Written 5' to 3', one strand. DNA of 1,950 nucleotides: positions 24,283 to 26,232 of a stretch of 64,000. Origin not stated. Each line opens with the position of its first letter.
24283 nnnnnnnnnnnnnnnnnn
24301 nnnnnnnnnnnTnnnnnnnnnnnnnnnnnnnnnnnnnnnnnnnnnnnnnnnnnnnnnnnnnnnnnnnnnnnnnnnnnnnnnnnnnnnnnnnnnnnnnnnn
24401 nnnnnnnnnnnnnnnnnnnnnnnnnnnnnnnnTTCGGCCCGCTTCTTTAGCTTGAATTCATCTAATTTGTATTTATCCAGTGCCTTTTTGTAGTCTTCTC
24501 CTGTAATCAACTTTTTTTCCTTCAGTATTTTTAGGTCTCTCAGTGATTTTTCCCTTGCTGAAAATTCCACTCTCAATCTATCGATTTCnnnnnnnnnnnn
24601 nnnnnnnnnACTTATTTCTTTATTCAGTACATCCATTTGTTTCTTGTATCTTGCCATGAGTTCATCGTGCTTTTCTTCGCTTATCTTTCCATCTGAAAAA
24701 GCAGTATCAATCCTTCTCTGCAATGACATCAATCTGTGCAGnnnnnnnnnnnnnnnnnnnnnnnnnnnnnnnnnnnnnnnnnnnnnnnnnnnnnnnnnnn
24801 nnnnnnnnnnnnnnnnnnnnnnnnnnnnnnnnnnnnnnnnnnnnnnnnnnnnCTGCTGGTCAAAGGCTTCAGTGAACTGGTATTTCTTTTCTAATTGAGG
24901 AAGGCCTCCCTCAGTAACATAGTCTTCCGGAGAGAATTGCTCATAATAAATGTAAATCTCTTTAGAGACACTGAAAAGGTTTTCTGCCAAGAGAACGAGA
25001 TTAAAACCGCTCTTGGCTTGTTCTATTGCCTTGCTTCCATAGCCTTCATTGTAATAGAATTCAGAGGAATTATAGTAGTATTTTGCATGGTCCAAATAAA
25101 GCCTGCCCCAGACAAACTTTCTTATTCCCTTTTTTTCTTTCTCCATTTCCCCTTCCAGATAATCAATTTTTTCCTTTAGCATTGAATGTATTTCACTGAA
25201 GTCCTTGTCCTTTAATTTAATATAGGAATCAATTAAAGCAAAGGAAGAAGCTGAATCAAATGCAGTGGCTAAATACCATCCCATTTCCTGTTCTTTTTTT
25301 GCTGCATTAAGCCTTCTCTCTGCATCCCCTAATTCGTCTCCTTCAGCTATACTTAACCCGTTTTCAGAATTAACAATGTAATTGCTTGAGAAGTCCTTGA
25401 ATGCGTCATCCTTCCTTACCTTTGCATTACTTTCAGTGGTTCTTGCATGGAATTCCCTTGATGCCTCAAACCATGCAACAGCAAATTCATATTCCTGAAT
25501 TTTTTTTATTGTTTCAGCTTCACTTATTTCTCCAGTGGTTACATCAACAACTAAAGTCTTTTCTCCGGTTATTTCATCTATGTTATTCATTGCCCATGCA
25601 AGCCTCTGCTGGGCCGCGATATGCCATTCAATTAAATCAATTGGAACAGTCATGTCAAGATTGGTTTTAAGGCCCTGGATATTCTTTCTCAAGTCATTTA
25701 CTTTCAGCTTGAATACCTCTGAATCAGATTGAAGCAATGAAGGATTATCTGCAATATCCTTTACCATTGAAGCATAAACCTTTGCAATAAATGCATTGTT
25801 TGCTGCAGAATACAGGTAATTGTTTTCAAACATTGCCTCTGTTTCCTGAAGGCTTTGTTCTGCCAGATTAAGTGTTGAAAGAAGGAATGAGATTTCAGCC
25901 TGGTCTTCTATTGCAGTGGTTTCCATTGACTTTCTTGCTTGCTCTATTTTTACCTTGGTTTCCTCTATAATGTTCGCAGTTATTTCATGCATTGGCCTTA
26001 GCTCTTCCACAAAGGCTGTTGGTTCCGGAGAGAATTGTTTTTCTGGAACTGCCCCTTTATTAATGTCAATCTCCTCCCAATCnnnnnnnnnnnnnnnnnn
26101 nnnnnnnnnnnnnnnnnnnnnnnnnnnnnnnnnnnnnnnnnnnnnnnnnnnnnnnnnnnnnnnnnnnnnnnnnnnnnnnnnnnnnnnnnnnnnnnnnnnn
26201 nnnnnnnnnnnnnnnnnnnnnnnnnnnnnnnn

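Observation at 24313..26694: Secreted, membrane-anchored Lon-type (S16) protease domain without AAA+ module, carrying SHOCT-like motifs in a cytoplasmic tail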

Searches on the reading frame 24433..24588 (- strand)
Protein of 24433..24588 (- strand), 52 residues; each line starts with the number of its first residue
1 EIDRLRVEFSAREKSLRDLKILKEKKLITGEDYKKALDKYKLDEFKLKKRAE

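Call 68: search_protein_families(library=pfam, proteins=[window:24433-24588:-], max_evalue=10)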
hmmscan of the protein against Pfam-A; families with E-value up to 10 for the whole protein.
seq(52 aa): 0 families

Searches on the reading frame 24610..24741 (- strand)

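Call 68: search_protein_families(library=pfam, proteins=[window:24610-24741:-], max_evalue=10)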
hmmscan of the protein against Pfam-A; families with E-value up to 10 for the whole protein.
seq(44 aa): 2 families
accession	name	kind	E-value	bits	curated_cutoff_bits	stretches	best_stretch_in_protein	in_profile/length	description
PF17944.6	Arg_decarbox_C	-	0.01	16.8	23.3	1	6-37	18-46/51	Arginine decarboxylase C-terminal helical extension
PF03520.19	KCNQ_channel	-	0.031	14.4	25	1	1-38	114-151/189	KCNQ voltage-gated potassium channel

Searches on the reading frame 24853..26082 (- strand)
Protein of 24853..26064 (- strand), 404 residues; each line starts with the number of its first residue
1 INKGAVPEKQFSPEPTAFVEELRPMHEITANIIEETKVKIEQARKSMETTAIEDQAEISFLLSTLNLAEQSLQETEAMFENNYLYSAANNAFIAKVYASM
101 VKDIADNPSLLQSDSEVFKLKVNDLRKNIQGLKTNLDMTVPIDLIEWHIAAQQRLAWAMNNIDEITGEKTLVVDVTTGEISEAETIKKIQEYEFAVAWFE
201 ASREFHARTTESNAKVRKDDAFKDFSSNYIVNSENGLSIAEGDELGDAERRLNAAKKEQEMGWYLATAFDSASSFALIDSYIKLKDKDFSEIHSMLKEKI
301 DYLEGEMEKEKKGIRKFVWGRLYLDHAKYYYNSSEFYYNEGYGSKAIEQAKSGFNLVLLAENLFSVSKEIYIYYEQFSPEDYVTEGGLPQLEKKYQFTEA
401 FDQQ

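Call 14: search_protein_families(library=pfam, proteins=[window:24853-26064:-], max_evalue=10)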
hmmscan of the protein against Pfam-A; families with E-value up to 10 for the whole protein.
seq(404 aa): 3 families
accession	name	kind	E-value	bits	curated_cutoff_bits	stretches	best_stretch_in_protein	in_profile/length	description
PF19103.5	DUF5790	-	0.41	11.7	26.8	1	202-275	20-90/126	Family of unknown function (DUF5790)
PF01920.25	Prefoldin_2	-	1.3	9.4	27.6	1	63-136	26-99/106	Prefoldin subunit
PF05168.19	HEPN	-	2.4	8.8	22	1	247-294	7-55/117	HEPN domain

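Call 39: predict_structure(alignment_id=A2)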
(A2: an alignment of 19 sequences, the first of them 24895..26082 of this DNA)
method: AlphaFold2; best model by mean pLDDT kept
length: 396 residues; sequences in the alignment: 19
mean_pLDDT: 89.9   pTM: 0.88
mean pLDDT of the five models: 89.9, 89.8, 89.1, 88.5, 88.6
residues with pLDDT >= 90: 317; 70-90: 43; 50-70: 12; < 50: 24
segments of 3 or more residues with pLDDT < 50: 1-10, 176-185, 393-396
pLDDT, mean of each block of 10 residues (from residue 1): 45 76 91 96 98 92 91 94 94 94 97 90 94 97 94 97 94 56 57 92 97 93 95 97 80 91 97 98 95 96 98 90 95 96 95 96 98 97 91 46
secondary structure, 60 per line:
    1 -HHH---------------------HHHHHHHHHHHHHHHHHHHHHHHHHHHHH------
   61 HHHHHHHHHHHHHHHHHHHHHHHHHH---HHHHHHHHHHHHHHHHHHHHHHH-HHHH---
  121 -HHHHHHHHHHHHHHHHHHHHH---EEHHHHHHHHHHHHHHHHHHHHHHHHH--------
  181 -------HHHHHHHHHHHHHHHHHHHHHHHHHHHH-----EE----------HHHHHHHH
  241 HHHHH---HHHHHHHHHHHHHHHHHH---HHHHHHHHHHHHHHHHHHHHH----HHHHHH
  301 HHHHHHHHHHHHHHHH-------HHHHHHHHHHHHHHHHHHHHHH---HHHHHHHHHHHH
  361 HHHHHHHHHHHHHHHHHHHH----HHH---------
elements in order: H26-54 H61-86 H90-112 H114-117 H122-142 H148-172 H188-215 H233-245 H249-266 H270-290 H295-316 H324-345 H349-380
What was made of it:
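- The helical domain is confidently folded (pLDDT 89.9, pTM 0.88; call 39).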

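Call 46: search_protein_representatives(alignment_id=A2)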
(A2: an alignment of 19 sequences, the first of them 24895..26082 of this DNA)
Query: 19 sequences, 391 profile positions. Proteins with E-value up to 0.001 (for the whole library): 274; up to 1e-10: 168; up to 1e-30: 107. The best 150 are listed.
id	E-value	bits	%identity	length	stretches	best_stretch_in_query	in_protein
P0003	2.3e-154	530.3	-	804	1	2-389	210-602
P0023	1.5e-153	527.6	-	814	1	1-389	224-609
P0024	5.5e-151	519.2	-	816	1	1-389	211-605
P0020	1.2e-148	511.5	-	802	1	1-389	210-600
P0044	2.7e-148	510.3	-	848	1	1-388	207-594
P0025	6.6e-147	505.8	-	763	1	1-389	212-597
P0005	7.7e-147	505.6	-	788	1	1-389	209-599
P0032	8.1e-147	505.5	-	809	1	1-387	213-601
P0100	2.7e-144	497.2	-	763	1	1-389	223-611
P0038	3.2e-144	496.9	-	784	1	1-388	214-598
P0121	1.9e-138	477.9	-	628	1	1-389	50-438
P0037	2.9e-137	474.0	-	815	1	1-388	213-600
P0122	3.6e-137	473.7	-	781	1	1-388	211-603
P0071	2.1e-136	471.2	-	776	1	1-383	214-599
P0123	2.8e-136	470.8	-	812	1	1-388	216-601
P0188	2.7e-49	184.4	-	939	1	1-374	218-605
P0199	2.4e-33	131.9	-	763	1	11-373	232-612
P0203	8.2e-29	117.0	-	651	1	7-376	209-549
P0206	4.7e-24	101.3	-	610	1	21-338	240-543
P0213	4.3e-21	91.6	-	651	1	19-305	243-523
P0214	4.9e-21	91.4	-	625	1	26-335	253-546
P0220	2.0e-18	82.8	-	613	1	23-343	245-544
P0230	5.5e-17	78.0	-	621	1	24-331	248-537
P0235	4.0e-15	71.9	-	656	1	24-380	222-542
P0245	1.3e-13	66.9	-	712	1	31-360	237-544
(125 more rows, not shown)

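Call 47: search_protein_families(library=pfam, proteins=[P0203, P0206, P0213, P0214, P0220, P0230, P0235, P0245, P0188, P0199], max_evalue=0.001)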
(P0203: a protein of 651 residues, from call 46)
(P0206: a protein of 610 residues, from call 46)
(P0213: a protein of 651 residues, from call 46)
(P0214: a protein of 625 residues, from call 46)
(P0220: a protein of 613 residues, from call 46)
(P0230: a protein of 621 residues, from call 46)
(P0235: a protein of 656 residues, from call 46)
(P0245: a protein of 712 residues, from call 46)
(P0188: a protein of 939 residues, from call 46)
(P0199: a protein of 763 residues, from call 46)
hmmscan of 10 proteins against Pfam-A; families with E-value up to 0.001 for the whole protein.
P0203 (651 aa): 2 families
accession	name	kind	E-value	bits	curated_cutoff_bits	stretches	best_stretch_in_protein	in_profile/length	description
PF05362.19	Lon_C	-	1.1e-16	61.4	21.1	1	26-182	42-204/205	Lon protease (S16) C-terminal proteolytic domain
PF13541.12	ChlI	-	5.6e-07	29.9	27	1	60-149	30-119/121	Subunit ChlI of Mg-chelatase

P0206 (610 aa): 1 family
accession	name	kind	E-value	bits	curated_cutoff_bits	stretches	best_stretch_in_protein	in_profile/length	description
PF05362.19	Lon_C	-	5.3e-14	52.7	21.1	1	83-166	90-173/205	Lon protease (S16) C-terminal proteolytic domain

P0213 (651 aa): 1 family
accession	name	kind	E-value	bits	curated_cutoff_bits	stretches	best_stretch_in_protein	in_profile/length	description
PF05362.19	Lon_C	-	9.8e-09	35.5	21.1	1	89-170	90-173/205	Lon protease (S16) C-terminal proteolytic domain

P0214 (625 aa): 2 families
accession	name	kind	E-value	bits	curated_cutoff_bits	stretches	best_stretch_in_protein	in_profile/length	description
PF05362.19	Lon_C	-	3.5e-15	56.6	21.1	1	39-167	40-171/205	Lon protease (S16) C-terminal proteolytic domain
PF13541.12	ChlI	-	2.9e-05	24.4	27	1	103-166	56-119/121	Subunit ChlI of Mg-chelatase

P0220 (613 aa): 3 families
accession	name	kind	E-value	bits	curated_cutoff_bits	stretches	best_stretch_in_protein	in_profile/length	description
PF05362.19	Lon_C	-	1.7e-12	47.8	21.1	1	38-165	40-170/205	Lon protease (S16) C-terminal proteolytic domain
PF13541.12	ChlI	-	9.1e-05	22.8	27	1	44-165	2-119/121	Subunit ChlI of Mg-chelatase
PF23299.1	DUF7081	-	0.00091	20.2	27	0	464-527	21-87/96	Domain of unknown function (DUF7081)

P0230 (621 aa): 2 families
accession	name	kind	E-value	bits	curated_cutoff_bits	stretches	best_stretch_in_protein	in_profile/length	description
PF05362.19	Lon_C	-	6.2e-10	39.4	21.1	1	35-169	34-171/205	Lon protease (S16) C-terminal proteolytic domain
PF13541.12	ChlI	-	0.0006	20.1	27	0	74-168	27-119/121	Subunit ChlI of Mg-chelatase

P0235 (656 aa): 1 family
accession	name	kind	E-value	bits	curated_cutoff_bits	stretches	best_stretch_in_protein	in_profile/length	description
PF05362.19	Lon_C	-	2.7e-10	40.6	21.1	1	36-199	42-203/205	Lon protease (S16) C-terminal proteolytic domain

P0245 (712 aa): 1 family
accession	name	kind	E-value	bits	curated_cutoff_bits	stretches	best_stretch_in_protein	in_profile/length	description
PF05362.19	Lon_C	-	6.1e-10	39.4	21.1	1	98-177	104-183/205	Lon protease (S16) C-terminal proteolytic domain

P0188 (939 aa): 1 family
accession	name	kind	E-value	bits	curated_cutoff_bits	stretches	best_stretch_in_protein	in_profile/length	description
PF05362.19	Lon_C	-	6.6e-12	45.9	21.1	1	104-215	102-202/205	Lon protease (S16) C-terminal proteolytic domain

P0199 (763 aa): 1 family
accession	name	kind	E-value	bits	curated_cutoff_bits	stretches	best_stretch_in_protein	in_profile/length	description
PF05362.19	Lon_C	-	1e-12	48.5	21.1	1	89-181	91-183/205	Lon protease (S16) C-terminal proteolytic domain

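Call 49: list_cluster_members(proteins=[P0203, P0206, P0213, P0214, P0220, P0230, P0235, P0245, P0188, P0199])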
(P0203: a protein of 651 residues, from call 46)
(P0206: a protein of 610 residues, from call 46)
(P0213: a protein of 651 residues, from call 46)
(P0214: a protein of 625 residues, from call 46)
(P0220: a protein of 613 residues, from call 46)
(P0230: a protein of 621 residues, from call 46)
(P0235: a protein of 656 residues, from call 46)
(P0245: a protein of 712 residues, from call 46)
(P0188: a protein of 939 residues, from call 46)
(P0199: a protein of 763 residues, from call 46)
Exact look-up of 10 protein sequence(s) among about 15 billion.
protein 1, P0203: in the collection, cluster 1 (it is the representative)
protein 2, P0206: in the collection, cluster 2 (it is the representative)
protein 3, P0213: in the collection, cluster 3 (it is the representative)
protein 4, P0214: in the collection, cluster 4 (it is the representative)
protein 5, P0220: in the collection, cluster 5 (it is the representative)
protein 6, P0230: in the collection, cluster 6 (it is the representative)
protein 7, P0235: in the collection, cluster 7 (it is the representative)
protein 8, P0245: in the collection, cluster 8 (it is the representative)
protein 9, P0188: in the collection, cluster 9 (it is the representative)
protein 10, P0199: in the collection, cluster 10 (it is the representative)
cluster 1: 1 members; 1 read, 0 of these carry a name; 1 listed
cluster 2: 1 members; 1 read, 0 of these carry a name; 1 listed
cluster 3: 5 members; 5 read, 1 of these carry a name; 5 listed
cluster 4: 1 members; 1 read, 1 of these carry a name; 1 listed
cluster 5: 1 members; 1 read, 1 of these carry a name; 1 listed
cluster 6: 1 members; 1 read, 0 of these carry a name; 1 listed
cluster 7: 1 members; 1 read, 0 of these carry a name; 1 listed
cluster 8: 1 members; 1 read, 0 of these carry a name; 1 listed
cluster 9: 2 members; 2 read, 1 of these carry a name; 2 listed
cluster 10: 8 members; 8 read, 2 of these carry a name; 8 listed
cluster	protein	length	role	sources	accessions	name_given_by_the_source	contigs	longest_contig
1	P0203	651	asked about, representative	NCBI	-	-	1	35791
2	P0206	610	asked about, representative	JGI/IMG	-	-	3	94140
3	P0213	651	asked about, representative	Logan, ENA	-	-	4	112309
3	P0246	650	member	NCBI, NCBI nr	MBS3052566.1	MAG: hypothetical protein J4428_04335 [Candidatus Aenigmarchaeota archaeon] | hypothetical protein [Candidatus Aenigmarchaeota archaeon]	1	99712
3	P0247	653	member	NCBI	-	-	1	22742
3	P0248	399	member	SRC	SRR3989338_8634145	-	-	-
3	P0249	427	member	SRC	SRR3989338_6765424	-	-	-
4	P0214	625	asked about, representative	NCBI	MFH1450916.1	MAG: S16 family serine protease [archaeon]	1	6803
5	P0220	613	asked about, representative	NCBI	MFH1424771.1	MAG: S16 family serine protease [archaeon]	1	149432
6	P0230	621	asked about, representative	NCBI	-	-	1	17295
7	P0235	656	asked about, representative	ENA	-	-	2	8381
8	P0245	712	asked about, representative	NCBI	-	-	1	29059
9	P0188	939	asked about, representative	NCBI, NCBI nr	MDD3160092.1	MAG: hypothetical protein PHQ98_03930 [Candidatus ainarchaeum sp.] | hypothetical protein [Candidatus ainarchaeum sp.]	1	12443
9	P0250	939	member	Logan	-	-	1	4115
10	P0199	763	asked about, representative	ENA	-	-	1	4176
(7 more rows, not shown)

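Call 59: search_solved_structures(query=A2, max_evalue=10, show_alignments=1)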
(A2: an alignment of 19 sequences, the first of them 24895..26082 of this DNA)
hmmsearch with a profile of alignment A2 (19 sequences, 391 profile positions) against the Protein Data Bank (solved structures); distinct sequences matched with E-value up to 10: 1.
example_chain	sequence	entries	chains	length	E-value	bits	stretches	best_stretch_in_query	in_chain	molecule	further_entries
6bsz_A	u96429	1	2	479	1.4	10.8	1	204-276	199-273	Metabotropic glutamate receptor 8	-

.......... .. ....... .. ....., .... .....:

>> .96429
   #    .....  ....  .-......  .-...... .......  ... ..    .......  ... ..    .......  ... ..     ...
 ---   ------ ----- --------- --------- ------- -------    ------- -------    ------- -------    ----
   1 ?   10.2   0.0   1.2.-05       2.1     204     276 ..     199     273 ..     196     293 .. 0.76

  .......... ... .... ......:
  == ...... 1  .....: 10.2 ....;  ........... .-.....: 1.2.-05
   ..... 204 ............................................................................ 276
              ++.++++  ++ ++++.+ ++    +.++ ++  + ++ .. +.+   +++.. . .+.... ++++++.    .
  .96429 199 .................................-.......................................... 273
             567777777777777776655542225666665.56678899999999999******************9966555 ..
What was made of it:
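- Tried and rejected: There was no PDB sequence hit (call 59) and only noise in Pfam, including HEPN at E=2.4 (call 14).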

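Call 65: find_related_loci(query=A2, collection=genome_contigs, flank=4000)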
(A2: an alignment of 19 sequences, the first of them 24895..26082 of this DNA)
Query A2 (396 aa) in genome_contigs; peptide patterns used: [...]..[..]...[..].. (x = any residue, [..] = any of these).
159 stretches matched a pattern; 112 encode a relative of the query (tblastn E <= 1e-3); the best 80 are kept; 80 distinct loci.
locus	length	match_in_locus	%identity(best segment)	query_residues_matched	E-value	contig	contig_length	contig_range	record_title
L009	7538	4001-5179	48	3-396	1e-118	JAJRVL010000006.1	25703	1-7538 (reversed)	MAG: archaeon isolate Dive96_bin10.390 k141_2393465, whole genome shotgun sequence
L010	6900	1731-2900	46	6-392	3e-118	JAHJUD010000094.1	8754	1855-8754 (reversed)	MAG: Candidatus Micrarchaeota archaeon isolate OS_PC_MetaG.mb.82 OS_PC_MetaG.mb.82_k141_339805, whole genome shotgun seq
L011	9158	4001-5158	47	3-389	2e-116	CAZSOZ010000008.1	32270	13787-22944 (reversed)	MAG TPA_asm: uncultured archaeon isolate SRP141376_co4_183 genome assembly, contig: NODE_2475_length_32270_cov_11.102530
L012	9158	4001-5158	47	3-389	7e-116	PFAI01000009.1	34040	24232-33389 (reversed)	MAG: Candidatus Diapherotrites archaeon CG10_big_fil_rev_8_21_14_0_10_31_34 CG10_8_21_14_0.10_scaffold_1987_c, whole gen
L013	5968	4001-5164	48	3-389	7e-115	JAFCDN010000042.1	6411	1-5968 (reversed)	MAG: Candidatus Iainarchaeum archaeon isolate Meg19_1012_Bin_505 Meg19_1012_Bin_505_scaffold_51594, whole genome shotgun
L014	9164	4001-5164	47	1-390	1e-109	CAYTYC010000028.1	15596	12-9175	MAG TPA_asm: uncultured archaeon isolate binchicken_co17_196 genome assembly, contig: NODE_8940_length_15596_cov_5.95315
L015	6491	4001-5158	42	1-391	2e-98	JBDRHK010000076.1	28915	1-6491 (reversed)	MAG: Candidatus Iainarchaeum archaeon isolate MEGAHIT-group-1.513 k141_12871164, whole genome shotgun sequence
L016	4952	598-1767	40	1-393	4e-93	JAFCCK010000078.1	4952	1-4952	MAG: Candidatus Iainarchaeum archaeon isolate AB_3033_Bin_158 AB_3033_Bin_158_scaffold_32892, whole genome shotgun seque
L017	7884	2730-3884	39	1-388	3e-91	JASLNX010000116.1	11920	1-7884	MAG: archaeon isolate Arabian11_MAG_21 c_000001201129, whole genome shotgun sequence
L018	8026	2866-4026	40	1-390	1e-89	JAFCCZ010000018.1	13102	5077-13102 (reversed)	MAG: Candidatus Iainarchaeum archaeon isolate Meg19_1012_Bin_199 Meg19_1012_Bin_199_scaffold_14671, whole genome shotgun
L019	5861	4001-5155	40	1-391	1e-88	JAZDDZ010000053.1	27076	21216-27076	MAG: Candidatus Iainarchaeum archaeon isolate MEGAHIT-group-0.115 k141_12672175, whole genome shotgun sequence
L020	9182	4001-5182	41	1-391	4e-88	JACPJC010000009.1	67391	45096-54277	MAG: Candidatus Iainarchaeum archaeon isolate NC_groundwater_457_Ag_B-0.1um_46_10 S34_3B_scaffold_405662, whole genome s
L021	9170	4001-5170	41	1-391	3e-87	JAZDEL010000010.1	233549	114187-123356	MAG: Candidatus Iainarchaeum archaeon isolate MEGAHIT-group-0.15 k141_18788792, whole genome shotgun sequence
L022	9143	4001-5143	43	1-387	3e-86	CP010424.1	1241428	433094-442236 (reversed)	MAG: archaeon GW2011_AR10 chromosome, complete genome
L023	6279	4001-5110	41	17-389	1e-85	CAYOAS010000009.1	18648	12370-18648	MAG TPA_asm: uncultured archaeon isolate binchicken_co376_240 genome assembly, contig: NODE_2851_length_18648_cov_5.2662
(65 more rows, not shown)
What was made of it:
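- Distribution and synteny: at least 112 GTDB species, mostly Iainarchaeota (call 65).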

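Call 70: fold_search(model_id=the predicted structure, library=pdb)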
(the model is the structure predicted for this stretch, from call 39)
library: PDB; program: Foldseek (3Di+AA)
matches with E <= 10: 77; with E <= 0.001: 0
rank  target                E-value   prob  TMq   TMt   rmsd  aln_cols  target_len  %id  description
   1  6vrz                  1.0e+00  0.10  0.18  0.18  23.5       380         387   10  protein A (released 2020-06-03)
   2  7unh_B                1.2e+00  0.20  0.19  0.29  18.8       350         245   12  De novo designed chlorophyll dimer protein in apo state, SP2 (released 2023-04-19)
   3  7uni_C                1.4e+00  0.18  0.18  0.29  18.5       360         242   11  De novo designed chlorophyll dimer protein with Zn pheophorbide a methyl ester, SP2-ZnPPaM (released 2023-04-19)
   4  7unh_A                1.4e+00  0.18  0.18  0.27  20.1       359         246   11  De novo designed chlorophyll dimer protein in apo state, SP2 (released 2023-04-19)
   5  9dbf                  1.6e+00  0.08  0.17  0.20  19.1       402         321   12  Zn-Bound Structure of a Single-Chain Tet4 Variant with an L42W Mutation (released 2025-08-06)
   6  8iyj_b2               1.8e+00  0.05  0.14  0.14  40.1       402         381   10  Cryo-EM structure of the 48-nm repeat doublet microtubule from mouse sperm (released 2023-07-05)
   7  6euq                  1.9e+00  0.08  0.18  0.18  23.7       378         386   10  MdfA(Q131R/L339E) (released 2018-08-08)
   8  7uni_A                2.3e+00  0.15  0.18  0.28  19.6       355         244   11  De novo designed chlorophyll dimer protein with Zn pheophorbide a methyl ester, SP2-ZnPPaM (released 2023-04-19)
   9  9b3l                  2.4e+00  0.07  0.18  0.20  18.8       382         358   10  NorA in occluded conformation (NorA-BRIL fusion) (released 2024-12-11)
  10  9j3d_A                2.7e+00  0.03  0.12  0.11  32.0       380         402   11  Cryo-EM structure of TMexCD1-TOprJ1 (released 2025-08-13)
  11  7ytb_B                3.0e+00  0.07  0.17  0.22  16.4       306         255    9  Crystal structure of Kin4B8 (released 2023-03-15)
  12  9hpn_A                3.1e+00  0.02  0.11  0.11  36.0       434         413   12  Corynebacterium glutamicum PS2 S-layer (released 2025-01-29)
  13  4zow                  3.2e+00  0.04  0.15  0.15  23.1       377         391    9  Crystal structure of E. coli multidrug transporter MdfA in complex with chloramphenicol (released 2015-08-19)
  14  8glt_1                3.4e+00  0.13  0.18  0.29  19.1       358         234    9  Backbone model of de novo-designed chlorophyll-binding nanocage O32-15 (released 2024-03-27)
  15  2xra_A                3.4e+00  0.06  0.12  0.20  17.2       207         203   12  crystal structure of the HK20 Fab in complex with a gp41 mimetic 5- Helix (released 2010-12-15)
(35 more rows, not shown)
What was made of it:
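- Tried and rejected: Foldseek against PDB gave nothing at E<=0.001 and TM<0.2 (call 70).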
